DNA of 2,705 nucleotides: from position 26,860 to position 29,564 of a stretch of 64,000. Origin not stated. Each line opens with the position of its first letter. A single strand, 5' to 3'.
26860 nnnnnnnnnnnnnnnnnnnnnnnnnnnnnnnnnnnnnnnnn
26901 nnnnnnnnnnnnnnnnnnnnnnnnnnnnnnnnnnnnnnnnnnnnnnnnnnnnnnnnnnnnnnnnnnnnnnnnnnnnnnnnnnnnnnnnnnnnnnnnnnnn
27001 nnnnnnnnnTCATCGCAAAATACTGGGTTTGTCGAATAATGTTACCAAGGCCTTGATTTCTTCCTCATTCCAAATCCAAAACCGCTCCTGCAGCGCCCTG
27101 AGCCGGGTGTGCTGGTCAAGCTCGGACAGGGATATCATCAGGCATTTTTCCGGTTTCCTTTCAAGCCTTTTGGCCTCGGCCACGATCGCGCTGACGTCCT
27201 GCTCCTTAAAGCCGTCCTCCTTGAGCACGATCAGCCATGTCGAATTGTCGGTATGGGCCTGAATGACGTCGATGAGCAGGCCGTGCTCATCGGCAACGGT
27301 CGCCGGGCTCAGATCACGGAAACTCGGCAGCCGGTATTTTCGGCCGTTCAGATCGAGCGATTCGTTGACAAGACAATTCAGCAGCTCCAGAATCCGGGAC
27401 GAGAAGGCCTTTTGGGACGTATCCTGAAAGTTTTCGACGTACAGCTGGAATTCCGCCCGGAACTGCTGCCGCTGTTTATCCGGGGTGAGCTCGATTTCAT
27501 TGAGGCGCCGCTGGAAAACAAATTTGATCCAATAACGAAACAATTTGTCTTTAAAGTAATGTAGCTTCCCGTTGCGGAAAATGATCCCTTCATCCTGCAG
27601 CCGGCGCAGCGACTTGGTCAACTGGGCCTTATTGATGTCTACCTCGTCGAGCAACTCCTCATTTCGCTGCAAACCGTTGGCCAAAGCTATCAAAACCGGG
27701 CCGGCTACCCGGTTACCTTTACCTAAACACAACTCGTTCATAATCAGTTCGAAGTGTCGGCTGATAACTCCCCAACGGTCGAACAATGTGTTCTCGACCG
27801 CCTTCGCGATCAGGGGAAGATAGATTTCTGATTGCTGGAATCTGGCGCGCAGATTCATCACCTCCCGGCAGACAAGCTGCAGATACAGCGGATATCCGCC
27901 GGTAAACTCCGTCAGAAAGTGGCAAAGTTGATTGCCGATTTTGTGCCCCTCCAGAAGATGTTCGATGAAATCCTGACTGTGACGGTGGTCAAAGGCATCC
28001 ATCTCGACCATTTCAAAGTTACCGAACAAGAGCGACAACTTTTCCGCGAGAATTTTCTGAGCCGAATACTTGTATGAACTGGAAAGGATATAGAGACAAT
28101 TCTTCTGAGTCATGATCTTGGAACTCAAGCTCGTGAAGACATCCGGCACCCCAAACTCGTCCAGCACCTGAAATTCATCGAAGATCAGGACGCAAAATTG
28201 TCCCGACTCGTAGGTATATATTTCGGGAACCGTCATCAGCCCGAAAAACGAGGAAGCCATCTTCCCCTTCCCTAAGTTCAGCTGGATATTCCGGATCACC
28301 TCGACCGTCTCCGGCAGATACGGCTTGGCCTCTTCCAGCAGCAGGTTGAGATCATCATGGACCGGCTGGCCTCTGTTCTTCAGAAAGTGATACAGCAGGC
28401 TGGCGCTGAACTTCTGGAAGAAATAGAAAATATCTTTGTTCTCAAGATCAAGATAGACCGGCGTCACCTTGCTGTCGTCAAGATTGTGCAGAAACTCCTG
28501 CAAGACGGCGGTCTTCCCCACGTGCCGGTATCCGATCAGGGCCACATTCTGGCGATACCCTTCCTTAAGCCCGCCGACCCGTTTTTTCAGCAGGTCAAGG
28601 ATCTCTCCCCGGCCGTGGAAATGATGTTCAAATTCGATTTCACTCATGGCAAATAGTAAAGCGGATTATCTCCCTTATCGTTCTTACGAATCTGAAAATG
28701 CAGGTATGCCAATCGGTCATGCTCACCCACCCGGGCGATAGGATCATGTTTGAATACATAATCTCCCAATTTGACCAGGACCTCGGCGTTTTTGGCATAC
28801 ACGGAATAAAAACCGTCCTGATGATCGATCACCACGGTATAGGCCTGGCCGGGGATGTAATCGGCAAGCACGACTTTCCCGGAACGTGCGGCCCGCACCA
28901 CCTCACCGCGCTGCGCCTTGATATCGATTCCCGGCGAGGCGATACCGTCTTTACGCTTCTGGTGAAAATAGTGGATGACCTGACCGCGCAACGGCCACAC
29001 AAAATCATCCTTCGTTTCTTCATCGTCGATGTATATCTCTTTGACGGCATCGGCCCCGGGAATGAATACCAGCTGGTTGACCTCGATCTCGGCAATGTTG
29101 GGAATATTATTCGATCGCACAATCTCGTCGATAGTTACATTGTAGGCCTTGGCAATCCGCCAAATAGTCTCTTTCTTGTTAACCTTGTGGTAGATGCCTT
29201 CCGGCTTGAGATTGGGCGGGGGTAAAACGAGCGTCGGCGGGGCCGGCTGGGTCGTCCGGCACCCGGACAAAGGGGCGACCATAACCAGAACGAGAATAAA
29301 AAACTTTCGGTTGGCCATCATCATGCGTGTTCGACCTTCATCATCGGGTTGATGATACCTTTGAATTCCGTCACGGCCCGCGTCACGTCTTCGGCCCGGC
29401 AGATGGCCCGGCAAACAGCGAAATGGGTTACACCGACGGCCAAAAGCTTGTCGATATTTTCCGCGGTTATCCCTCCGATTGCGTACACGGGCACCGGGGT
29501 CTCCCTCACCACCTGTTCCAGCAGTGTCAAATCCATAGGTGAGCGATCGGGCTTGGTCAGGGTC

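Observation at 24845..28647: Translationally coupled AAA+ ATPase, YfcE phosphoesterase, HIT hydrolase and dGTPase array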

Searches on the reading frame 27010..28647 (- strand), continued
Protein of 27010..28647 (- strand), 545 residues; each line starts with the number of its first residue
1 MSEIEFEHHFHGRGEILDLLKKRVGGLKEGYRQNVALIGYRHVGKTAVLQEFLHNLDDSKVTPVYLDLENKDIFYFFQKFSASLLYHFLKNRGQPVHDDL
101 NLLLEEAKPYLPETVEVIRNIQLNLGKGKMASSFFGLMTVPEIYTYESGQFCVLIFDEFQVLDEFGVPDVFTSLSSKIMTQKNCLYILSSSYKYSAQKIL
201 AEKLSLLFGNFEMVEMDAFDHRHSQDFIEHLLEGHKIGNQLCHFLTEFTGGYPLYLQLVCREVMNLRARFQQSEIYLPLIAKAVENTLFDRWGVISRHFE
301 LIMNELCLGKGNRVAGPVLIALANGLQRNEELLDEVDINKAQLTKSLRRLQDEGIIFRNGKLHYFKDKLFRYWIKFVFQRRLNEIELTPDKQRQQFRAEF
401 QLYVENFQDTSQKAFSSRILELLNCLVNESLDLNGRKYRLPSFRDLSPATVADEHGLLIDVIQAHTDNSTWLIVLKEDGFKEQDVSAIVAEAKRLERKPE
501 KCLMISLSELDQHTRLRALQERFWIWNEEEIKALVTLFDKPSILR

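Call 65: find_encoding_contigs(protein=P0318, flank=8000, max_places=2)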
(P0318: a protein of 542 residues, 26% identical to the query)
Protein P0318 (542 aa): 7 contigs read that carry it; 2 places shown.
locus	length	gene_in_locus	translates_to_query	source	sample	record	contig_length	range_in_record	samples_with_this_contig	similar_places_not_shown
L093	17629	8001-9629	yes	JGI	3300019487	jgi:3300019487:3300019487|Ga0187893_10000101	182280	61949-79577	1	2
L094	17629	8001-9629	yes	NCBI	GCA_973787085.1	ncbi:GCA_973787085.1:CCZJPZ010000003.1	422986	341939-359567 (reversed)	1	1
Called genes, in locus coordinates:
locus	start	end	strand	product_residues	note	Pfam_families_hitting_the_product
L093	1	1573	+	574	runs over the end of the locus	PF20154:LNT_N, PF00795:CN_hydrolase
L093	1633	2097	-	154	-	-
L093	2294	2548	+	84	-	-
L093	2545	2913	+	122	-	PF14478:DUF4430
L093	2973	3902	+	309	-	PF01073:3Beta_HSD, PF01370:Epimerase, PF04321:RmlD_sub_bind, PF16363:GDP_Man_Dehyd, PF07993:NAD_binding_4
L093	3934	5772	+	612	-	PF05140:ResB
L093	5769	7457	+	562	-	PF01578:Cytochrom_C_asm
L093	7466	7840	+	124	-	PF00072:Response_reg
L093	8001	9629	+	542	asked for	-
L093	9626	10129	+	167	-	PF04677:CwfJ_C_1, PF11969:DcpS_C (weak), PF01230:HIT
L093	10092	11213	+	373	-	PF01966:HD, PF13286:HD_assoc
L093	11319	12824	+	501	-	PF01590:GAF, PF13185:GAF_2, PF13492:GAF_3 (weak), PF13487:HD_5, PF01966:HD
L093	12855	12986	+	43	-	-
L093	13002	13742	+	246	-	-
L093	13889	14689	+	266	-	PF01048:PNP_UDP_1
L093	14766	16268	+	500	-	PF01225:Mur_ligase (weak), PF08245:Mur_ligase_M, PF02875:Mur_ligase_C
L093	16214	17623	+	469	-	PF01225:Mur_ligase, PF08245:Mur_ligase_M, PF02875:Mur_ligase_C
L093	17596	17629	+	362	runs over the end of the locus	PF00953:Glycos_transf_4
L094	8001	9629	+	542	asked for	-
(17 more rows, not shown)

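Call 66: list_cluster_members(proteins=[P0318, P0285, P0297, P0265, P0250, P0244, P0300, P0329, P0387, P0361])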
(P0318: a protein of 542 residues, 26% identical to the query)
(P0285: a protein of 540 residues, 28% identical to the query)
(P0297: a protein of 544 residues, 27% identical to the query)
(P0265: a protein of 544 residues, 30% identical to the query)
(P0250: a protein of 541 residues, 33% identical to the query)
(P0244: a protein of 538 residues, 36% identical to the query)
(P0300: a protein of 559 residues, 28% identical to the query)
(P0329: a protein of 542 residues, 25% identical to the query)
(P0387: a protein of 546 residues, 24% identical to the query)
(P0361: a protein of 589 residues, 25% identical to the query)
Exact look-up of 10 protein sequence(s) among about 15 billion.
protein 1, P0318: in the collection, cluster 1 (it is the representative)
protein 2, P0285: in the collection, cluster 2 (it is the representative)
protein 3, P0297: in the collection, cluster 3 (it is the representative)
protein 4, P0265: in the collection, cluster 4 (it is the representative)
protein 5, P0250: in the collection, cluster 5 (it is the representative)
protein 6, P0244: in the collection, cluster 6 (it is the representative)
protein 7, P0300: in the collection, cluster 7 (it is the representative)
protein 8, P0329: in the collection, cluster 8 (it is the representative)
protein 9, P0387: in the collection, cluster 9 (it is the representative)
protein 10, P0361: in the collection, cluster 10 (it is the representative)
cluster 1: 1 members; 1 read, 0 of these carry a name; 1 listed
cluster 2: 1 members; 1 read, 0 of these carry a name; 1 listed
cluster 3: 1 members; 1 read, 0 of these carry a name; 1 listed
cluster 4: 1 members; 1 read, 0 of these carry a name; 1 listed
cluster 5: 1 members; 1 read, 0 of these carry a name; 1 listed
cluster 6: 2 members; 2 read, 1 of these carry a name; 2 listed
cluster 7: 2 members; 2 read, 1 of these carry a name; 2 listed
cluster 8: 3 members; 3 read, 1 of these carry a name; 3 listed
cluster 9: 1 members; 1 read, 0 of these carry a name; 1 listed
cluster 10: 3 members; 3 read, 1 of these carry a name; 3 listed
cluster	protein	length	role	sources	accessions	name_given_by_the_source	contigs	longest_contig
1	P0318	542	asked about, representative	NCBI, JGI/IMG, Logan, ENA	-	-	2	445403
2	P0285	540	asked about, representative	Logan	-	-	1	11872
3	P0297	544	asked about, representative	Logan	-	-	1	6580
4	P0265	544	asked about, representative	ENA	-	-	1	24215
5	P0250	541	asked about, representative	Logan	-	-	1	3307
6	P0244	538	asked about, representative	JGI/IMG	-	hypothetical protein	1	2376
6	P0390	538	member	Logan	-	-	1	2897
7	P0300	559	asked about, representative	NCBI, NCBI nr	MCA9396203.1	MAG: ATP-binding protein [Candidatus Omnitrophica bacterium] | ATP-binding protein [Candidatus Omnitrophota bacterium]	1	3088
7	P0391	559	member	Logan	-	-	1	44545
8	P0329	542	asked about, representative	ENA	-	-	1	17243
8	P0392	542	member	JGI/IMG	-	uncharacterized protein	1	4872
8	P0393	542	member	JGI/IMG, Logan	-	-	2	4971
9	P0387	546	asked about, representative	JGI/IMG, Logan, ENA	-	-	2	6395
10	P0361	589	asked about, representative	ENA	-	-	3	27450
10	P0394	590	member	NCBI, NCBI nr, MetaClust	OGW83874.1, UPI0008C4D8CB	MAG: hypothetical protein A2Z83_00590 [Omnitrophica bacterium GWA2_52_8] | status=active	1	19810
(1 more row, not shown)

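Call 67: find_encoding_contigs(protein=P0391, flank=8000, max_places=1)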
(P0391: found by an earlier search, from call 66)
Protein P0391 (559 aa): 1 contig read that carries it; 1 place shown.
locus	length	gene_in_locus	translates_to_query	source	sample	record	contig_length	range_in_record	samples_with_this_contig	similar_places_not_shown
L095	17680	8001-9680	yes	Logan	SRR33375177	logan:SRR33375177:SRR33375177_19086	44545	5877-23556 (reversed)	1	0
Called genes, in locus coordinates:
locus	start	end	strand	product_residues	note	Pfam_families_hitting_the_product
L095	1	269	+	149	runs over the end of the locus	PF01220:DHquinase_II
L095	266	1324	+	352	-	PF01321:Creatinase_N, PF00557:Peptidase_M24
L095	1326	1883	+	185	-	PF08207:EFP_N, PF01132:EFP, PF09285:Elong-fact-P_C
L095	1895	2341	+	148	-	PF00364:Biotin_lipoyl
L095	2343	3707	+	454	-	PF00289:Biotin_carb_N, PF08443:RimK (weak), PF02222:ATP-grasp, PF02786:CPSase_L_D2, PF07478:Dala_Dala_lig_C, PF02785:Biotin_carb_C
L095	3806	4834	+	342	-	PF00365:PFK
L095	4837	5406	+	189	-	PF13580:SIS_2, PF01380:SIS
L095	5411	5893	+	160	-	PF01467:CTP_transf_like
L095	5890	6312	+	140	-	PF17792:ThiD2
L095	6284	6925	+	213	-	PF02581:TMP-TENI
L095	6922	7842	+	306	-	PF00294:PfkB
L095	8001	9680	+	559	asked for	PF13191:AAA_16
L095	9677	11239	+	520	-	PF13185:GAF_2 (faint), PF13487:HD_5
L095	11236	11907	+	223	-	-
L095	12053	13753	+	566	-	PF01590:GAF (weak), PF13185:GAF_2, PF13492:GAF_3 (weak), PF01590:GAF, PF13185:GAF_2, PF13492:GAF_3, PF00990:GGDEF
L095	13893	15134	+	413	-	PF00924:MS_channel_2nd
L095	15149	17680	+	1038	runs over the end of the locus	PF00176:SNF2-rel_dom, PF04851:ResIII, PF00270:DEAD (weak), PF00271:Helicase_C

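Call 68: find_encoding_contigs(protein=P0361, flank=8000, max_places=2)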
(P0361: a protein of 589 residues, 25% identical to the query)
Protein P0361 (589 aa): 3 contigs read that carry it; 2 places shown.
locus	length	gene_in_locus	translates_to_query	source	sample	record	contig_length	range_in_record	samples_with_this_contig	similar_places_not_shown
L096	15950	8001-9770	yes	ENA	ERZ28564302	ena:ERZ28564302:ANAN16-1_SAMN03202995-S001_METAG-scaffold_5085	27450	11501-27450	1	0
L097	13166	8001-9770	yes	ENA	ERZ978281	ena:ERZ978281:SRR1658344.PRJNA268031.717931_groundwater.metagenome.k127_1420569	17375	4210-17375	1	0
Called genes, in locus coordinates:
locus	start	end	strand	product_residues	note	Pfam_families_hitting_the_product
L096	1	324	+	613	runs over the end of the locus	PF04134:DCC1-like, PF06762:LMF1, PF25179:LMF1_C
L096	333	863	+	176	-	PF01661:Macro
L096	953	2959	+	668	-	PF03190:Thioredox_DsbH, PF13899:Thioredoxin_7, PF13098:Thioredoxin_2 (weak)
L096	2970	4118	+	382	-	PF00890:FAD_binding_2, PF01266:DAO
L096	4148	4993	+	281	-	PF01545:Cation_efflux, PF16916:ZT_dimer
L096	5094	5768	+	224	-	PF00072:Response_reg, PF00486:Trans_reg_C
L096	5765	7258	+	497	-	PF00672:HAMP, PF00512:HisKA, PF02518:HATPase_c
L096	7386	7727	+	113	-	-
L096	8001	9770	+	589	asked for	-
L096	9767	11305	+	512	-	PF01590:GAF (faint), PF13185:GAF_2 (weak), PF13492:GAF_3 (faint), PF13487:HD_5, PF01966:HD (weak)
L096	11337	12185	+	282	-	PF00691:OmpA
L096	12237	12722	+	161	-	-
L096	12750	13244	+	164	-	-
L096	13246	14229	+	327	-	PF08245:Mur_ligase_M, PF02875:Mur_ligase_C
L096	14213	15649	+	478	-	PF01225:Mur_ligase (weak), PF08245:Mur_ligase_M, PF02875:Mur_ligase_C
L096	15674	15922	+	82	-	-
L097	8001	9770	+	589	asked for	-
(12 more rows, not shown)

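Call 75: find_related_loci(query=A4, collection=metagenome_contigs, flank=8000)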
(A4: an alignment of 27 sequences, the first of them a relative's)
Query A4 (569 aa) in metagenome_contigs; peptide patterns used: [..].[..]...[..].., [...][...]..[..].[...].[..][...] (x = any residue, [..] = any of these).
600 stretches matched a pattern (row limit reached: there are more); 332 encode a relative of the query (tblastn E <= 1e-3); the best 80 are kept; 80 distinct loci.
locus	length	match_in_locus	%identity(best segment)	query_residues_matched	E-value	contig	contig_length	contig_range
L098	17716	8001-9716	74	1-569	0e+0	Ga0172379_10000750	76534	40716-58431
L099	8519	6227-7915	58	6-569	0e+0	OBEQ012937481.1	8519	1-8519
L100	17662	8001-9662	55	9-569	0e+0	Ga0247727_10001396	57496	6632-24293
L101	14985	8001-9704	53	1-569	0e+0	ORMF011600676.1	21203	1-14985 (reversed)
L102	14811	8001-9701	51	1-569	0e+0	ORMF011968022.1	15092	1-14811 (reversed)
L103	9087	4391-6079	51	6-569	0e+0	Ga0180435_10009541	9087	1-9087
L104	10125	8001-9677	49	6-569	2e-170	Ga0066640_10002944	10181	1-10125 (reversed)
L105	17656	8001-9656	48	6-563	2e-165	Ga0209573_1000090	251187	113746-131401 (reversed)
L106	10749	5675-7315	46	5-553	6e-162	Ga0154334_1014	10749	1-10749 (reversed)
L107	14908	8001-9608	45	6-548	4e-156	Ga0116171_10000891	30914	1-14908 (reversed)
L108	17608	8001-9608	45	6-548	4e-156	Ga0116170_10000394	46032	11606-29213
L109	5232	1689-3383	44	1-566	2e-154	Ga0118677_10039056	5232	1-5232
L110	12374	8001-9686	43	4-566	4e-152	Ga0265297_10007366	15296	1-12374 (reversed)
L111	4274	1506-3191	43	4-566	5e-156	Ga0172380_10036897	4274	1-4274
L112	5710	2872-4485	44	4-548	2e-152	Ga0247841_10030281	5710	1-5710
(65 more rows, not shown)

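Call 91: search_dna_similar(query=window:27010-28647:-, collection=plasmids, mode=protein, max_rows=8)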
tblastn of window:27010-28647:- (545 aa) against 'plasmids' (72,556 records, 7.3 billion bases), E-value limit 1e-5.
No match.

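Call 92: search_dna_similar(query=window:27010-28647:-, collection=phages, mode=protein, max_rows=8)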
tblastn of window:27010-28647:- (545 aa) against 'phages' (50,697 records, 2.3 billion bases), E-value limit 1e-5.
No match.

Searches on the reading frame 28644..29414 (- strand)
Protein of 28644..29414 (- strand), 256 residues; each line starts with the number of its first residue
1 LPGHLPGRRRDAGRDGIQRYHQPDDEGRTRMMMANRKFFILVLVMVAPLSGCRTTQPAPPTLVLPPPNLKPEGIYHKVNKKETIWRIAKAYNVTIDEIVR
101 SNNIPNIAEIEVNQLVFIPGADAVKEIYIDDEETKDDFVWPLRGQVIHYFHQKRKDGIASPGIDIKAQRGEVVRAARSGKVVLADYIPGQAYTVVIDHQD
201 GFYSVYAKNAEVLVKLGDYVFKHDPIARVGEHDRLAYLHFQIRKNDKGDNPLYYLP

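Call 3: search_protein_families(library=pfam, proteins=[window:28644-29414:-], max_evalue=0.01)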
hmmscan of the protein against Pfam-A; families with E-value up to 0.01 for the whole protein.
window:28644-29414:- (256 aa): 2 families
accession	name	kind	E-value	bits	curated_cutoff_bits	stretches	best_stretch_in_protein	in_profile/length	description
PF01551.29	Peptidase_M23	-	1.2e-20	73.9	28.7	1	161-250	4-95/96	Peptidase family M23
PF01476.26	LysM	-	5.5e-10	39.5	20.9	1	76-119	1-43/43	LysM domain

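Call 4: search_protein_families(library=padloc, proteins=[window:28644-29414:-], max_evalue=0.01)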
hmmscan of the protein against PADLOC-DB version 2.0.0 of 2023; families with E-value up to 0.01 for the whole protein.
window:28644-29414:- (256 aa): 0 families

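Call 5: search_protein_families(library=ncbifam, proteins=[window:28644-29414:-], max_evalue=0.01)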
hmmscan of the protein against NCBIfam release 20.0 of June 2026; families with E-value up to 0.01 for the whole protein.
window:28644-29414:- (256 aa): 14 families
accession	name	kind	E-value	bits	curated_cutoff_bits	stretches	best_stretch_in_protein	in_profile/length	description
NF040883.1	amid_act_ActS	equivalog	1e-21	77.4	375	1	138-256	117-234/242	amidase activator ActS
NF041208.1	celldiv_DipM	equivalog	9.4e-21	74.5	740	1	138-255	298-417/419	cell division endopeptidase DipM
NF052336.1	PdgHdaseHSB100310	equivalog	2.7e-20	73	500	1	134-247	31-146/316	peptidoglycan hydrolase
NF008644.1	PRK11637.1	equivalog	1.1e-19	70.7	270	1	138-255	264-383/385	murein hydrolase activator EnvC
NF047755.1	LIC_10271_M23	exception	2.7e-18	66.5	180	1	75-251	26-205/207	LIC_10271 family cell wall hydrolase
NF050804.1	CellDivDipMCaul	equivalog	3.4e-16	59.2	900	1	135-243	504-614/634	cell division endopeptidase DipM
NF008123.1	PRK10871.1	equivalog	3.6e-15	56.2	311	1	135-256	243-363/365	murein hydrolase activator NlpD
NF052530.1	Heli_ShapePgp3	exception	1.4e-14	53.9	300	1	127-254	130-263/270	peptidoglycan metallopeptidase Pgp3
NF053738.1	S2SprSpoIIQBc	equivalog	8.1e-11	42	250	1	160-255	122-223/232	stage II sporulation protein SpoIIQ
NF047657.1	CellWlHdaseLepto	equivalog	1.6e-09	37.6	400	1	135-223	103-191/221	hypothetical protein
NF008652.0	PRK11649.1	equivalog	4.3e-06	25.7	341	1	161-252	314-407/439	murein DD-endopeptidase MepM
NF052529.1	PG_M23_Pgp6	exception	7.6e-05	21.6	600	1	162-232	337-407/452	peptidoglycan metallopeptidase Pgp6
TIGR02899.1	spore_safA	subfamily_domain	0.0016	18.3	67.85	1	79-102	2-25/44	SafA/ExsA family spore coat assembly protein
NF053825.1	PdgNdpepShyA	equivalog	0.0028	16.4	700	1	162-243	298-381/425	peptidoglycan DD-endopeptidase ShyA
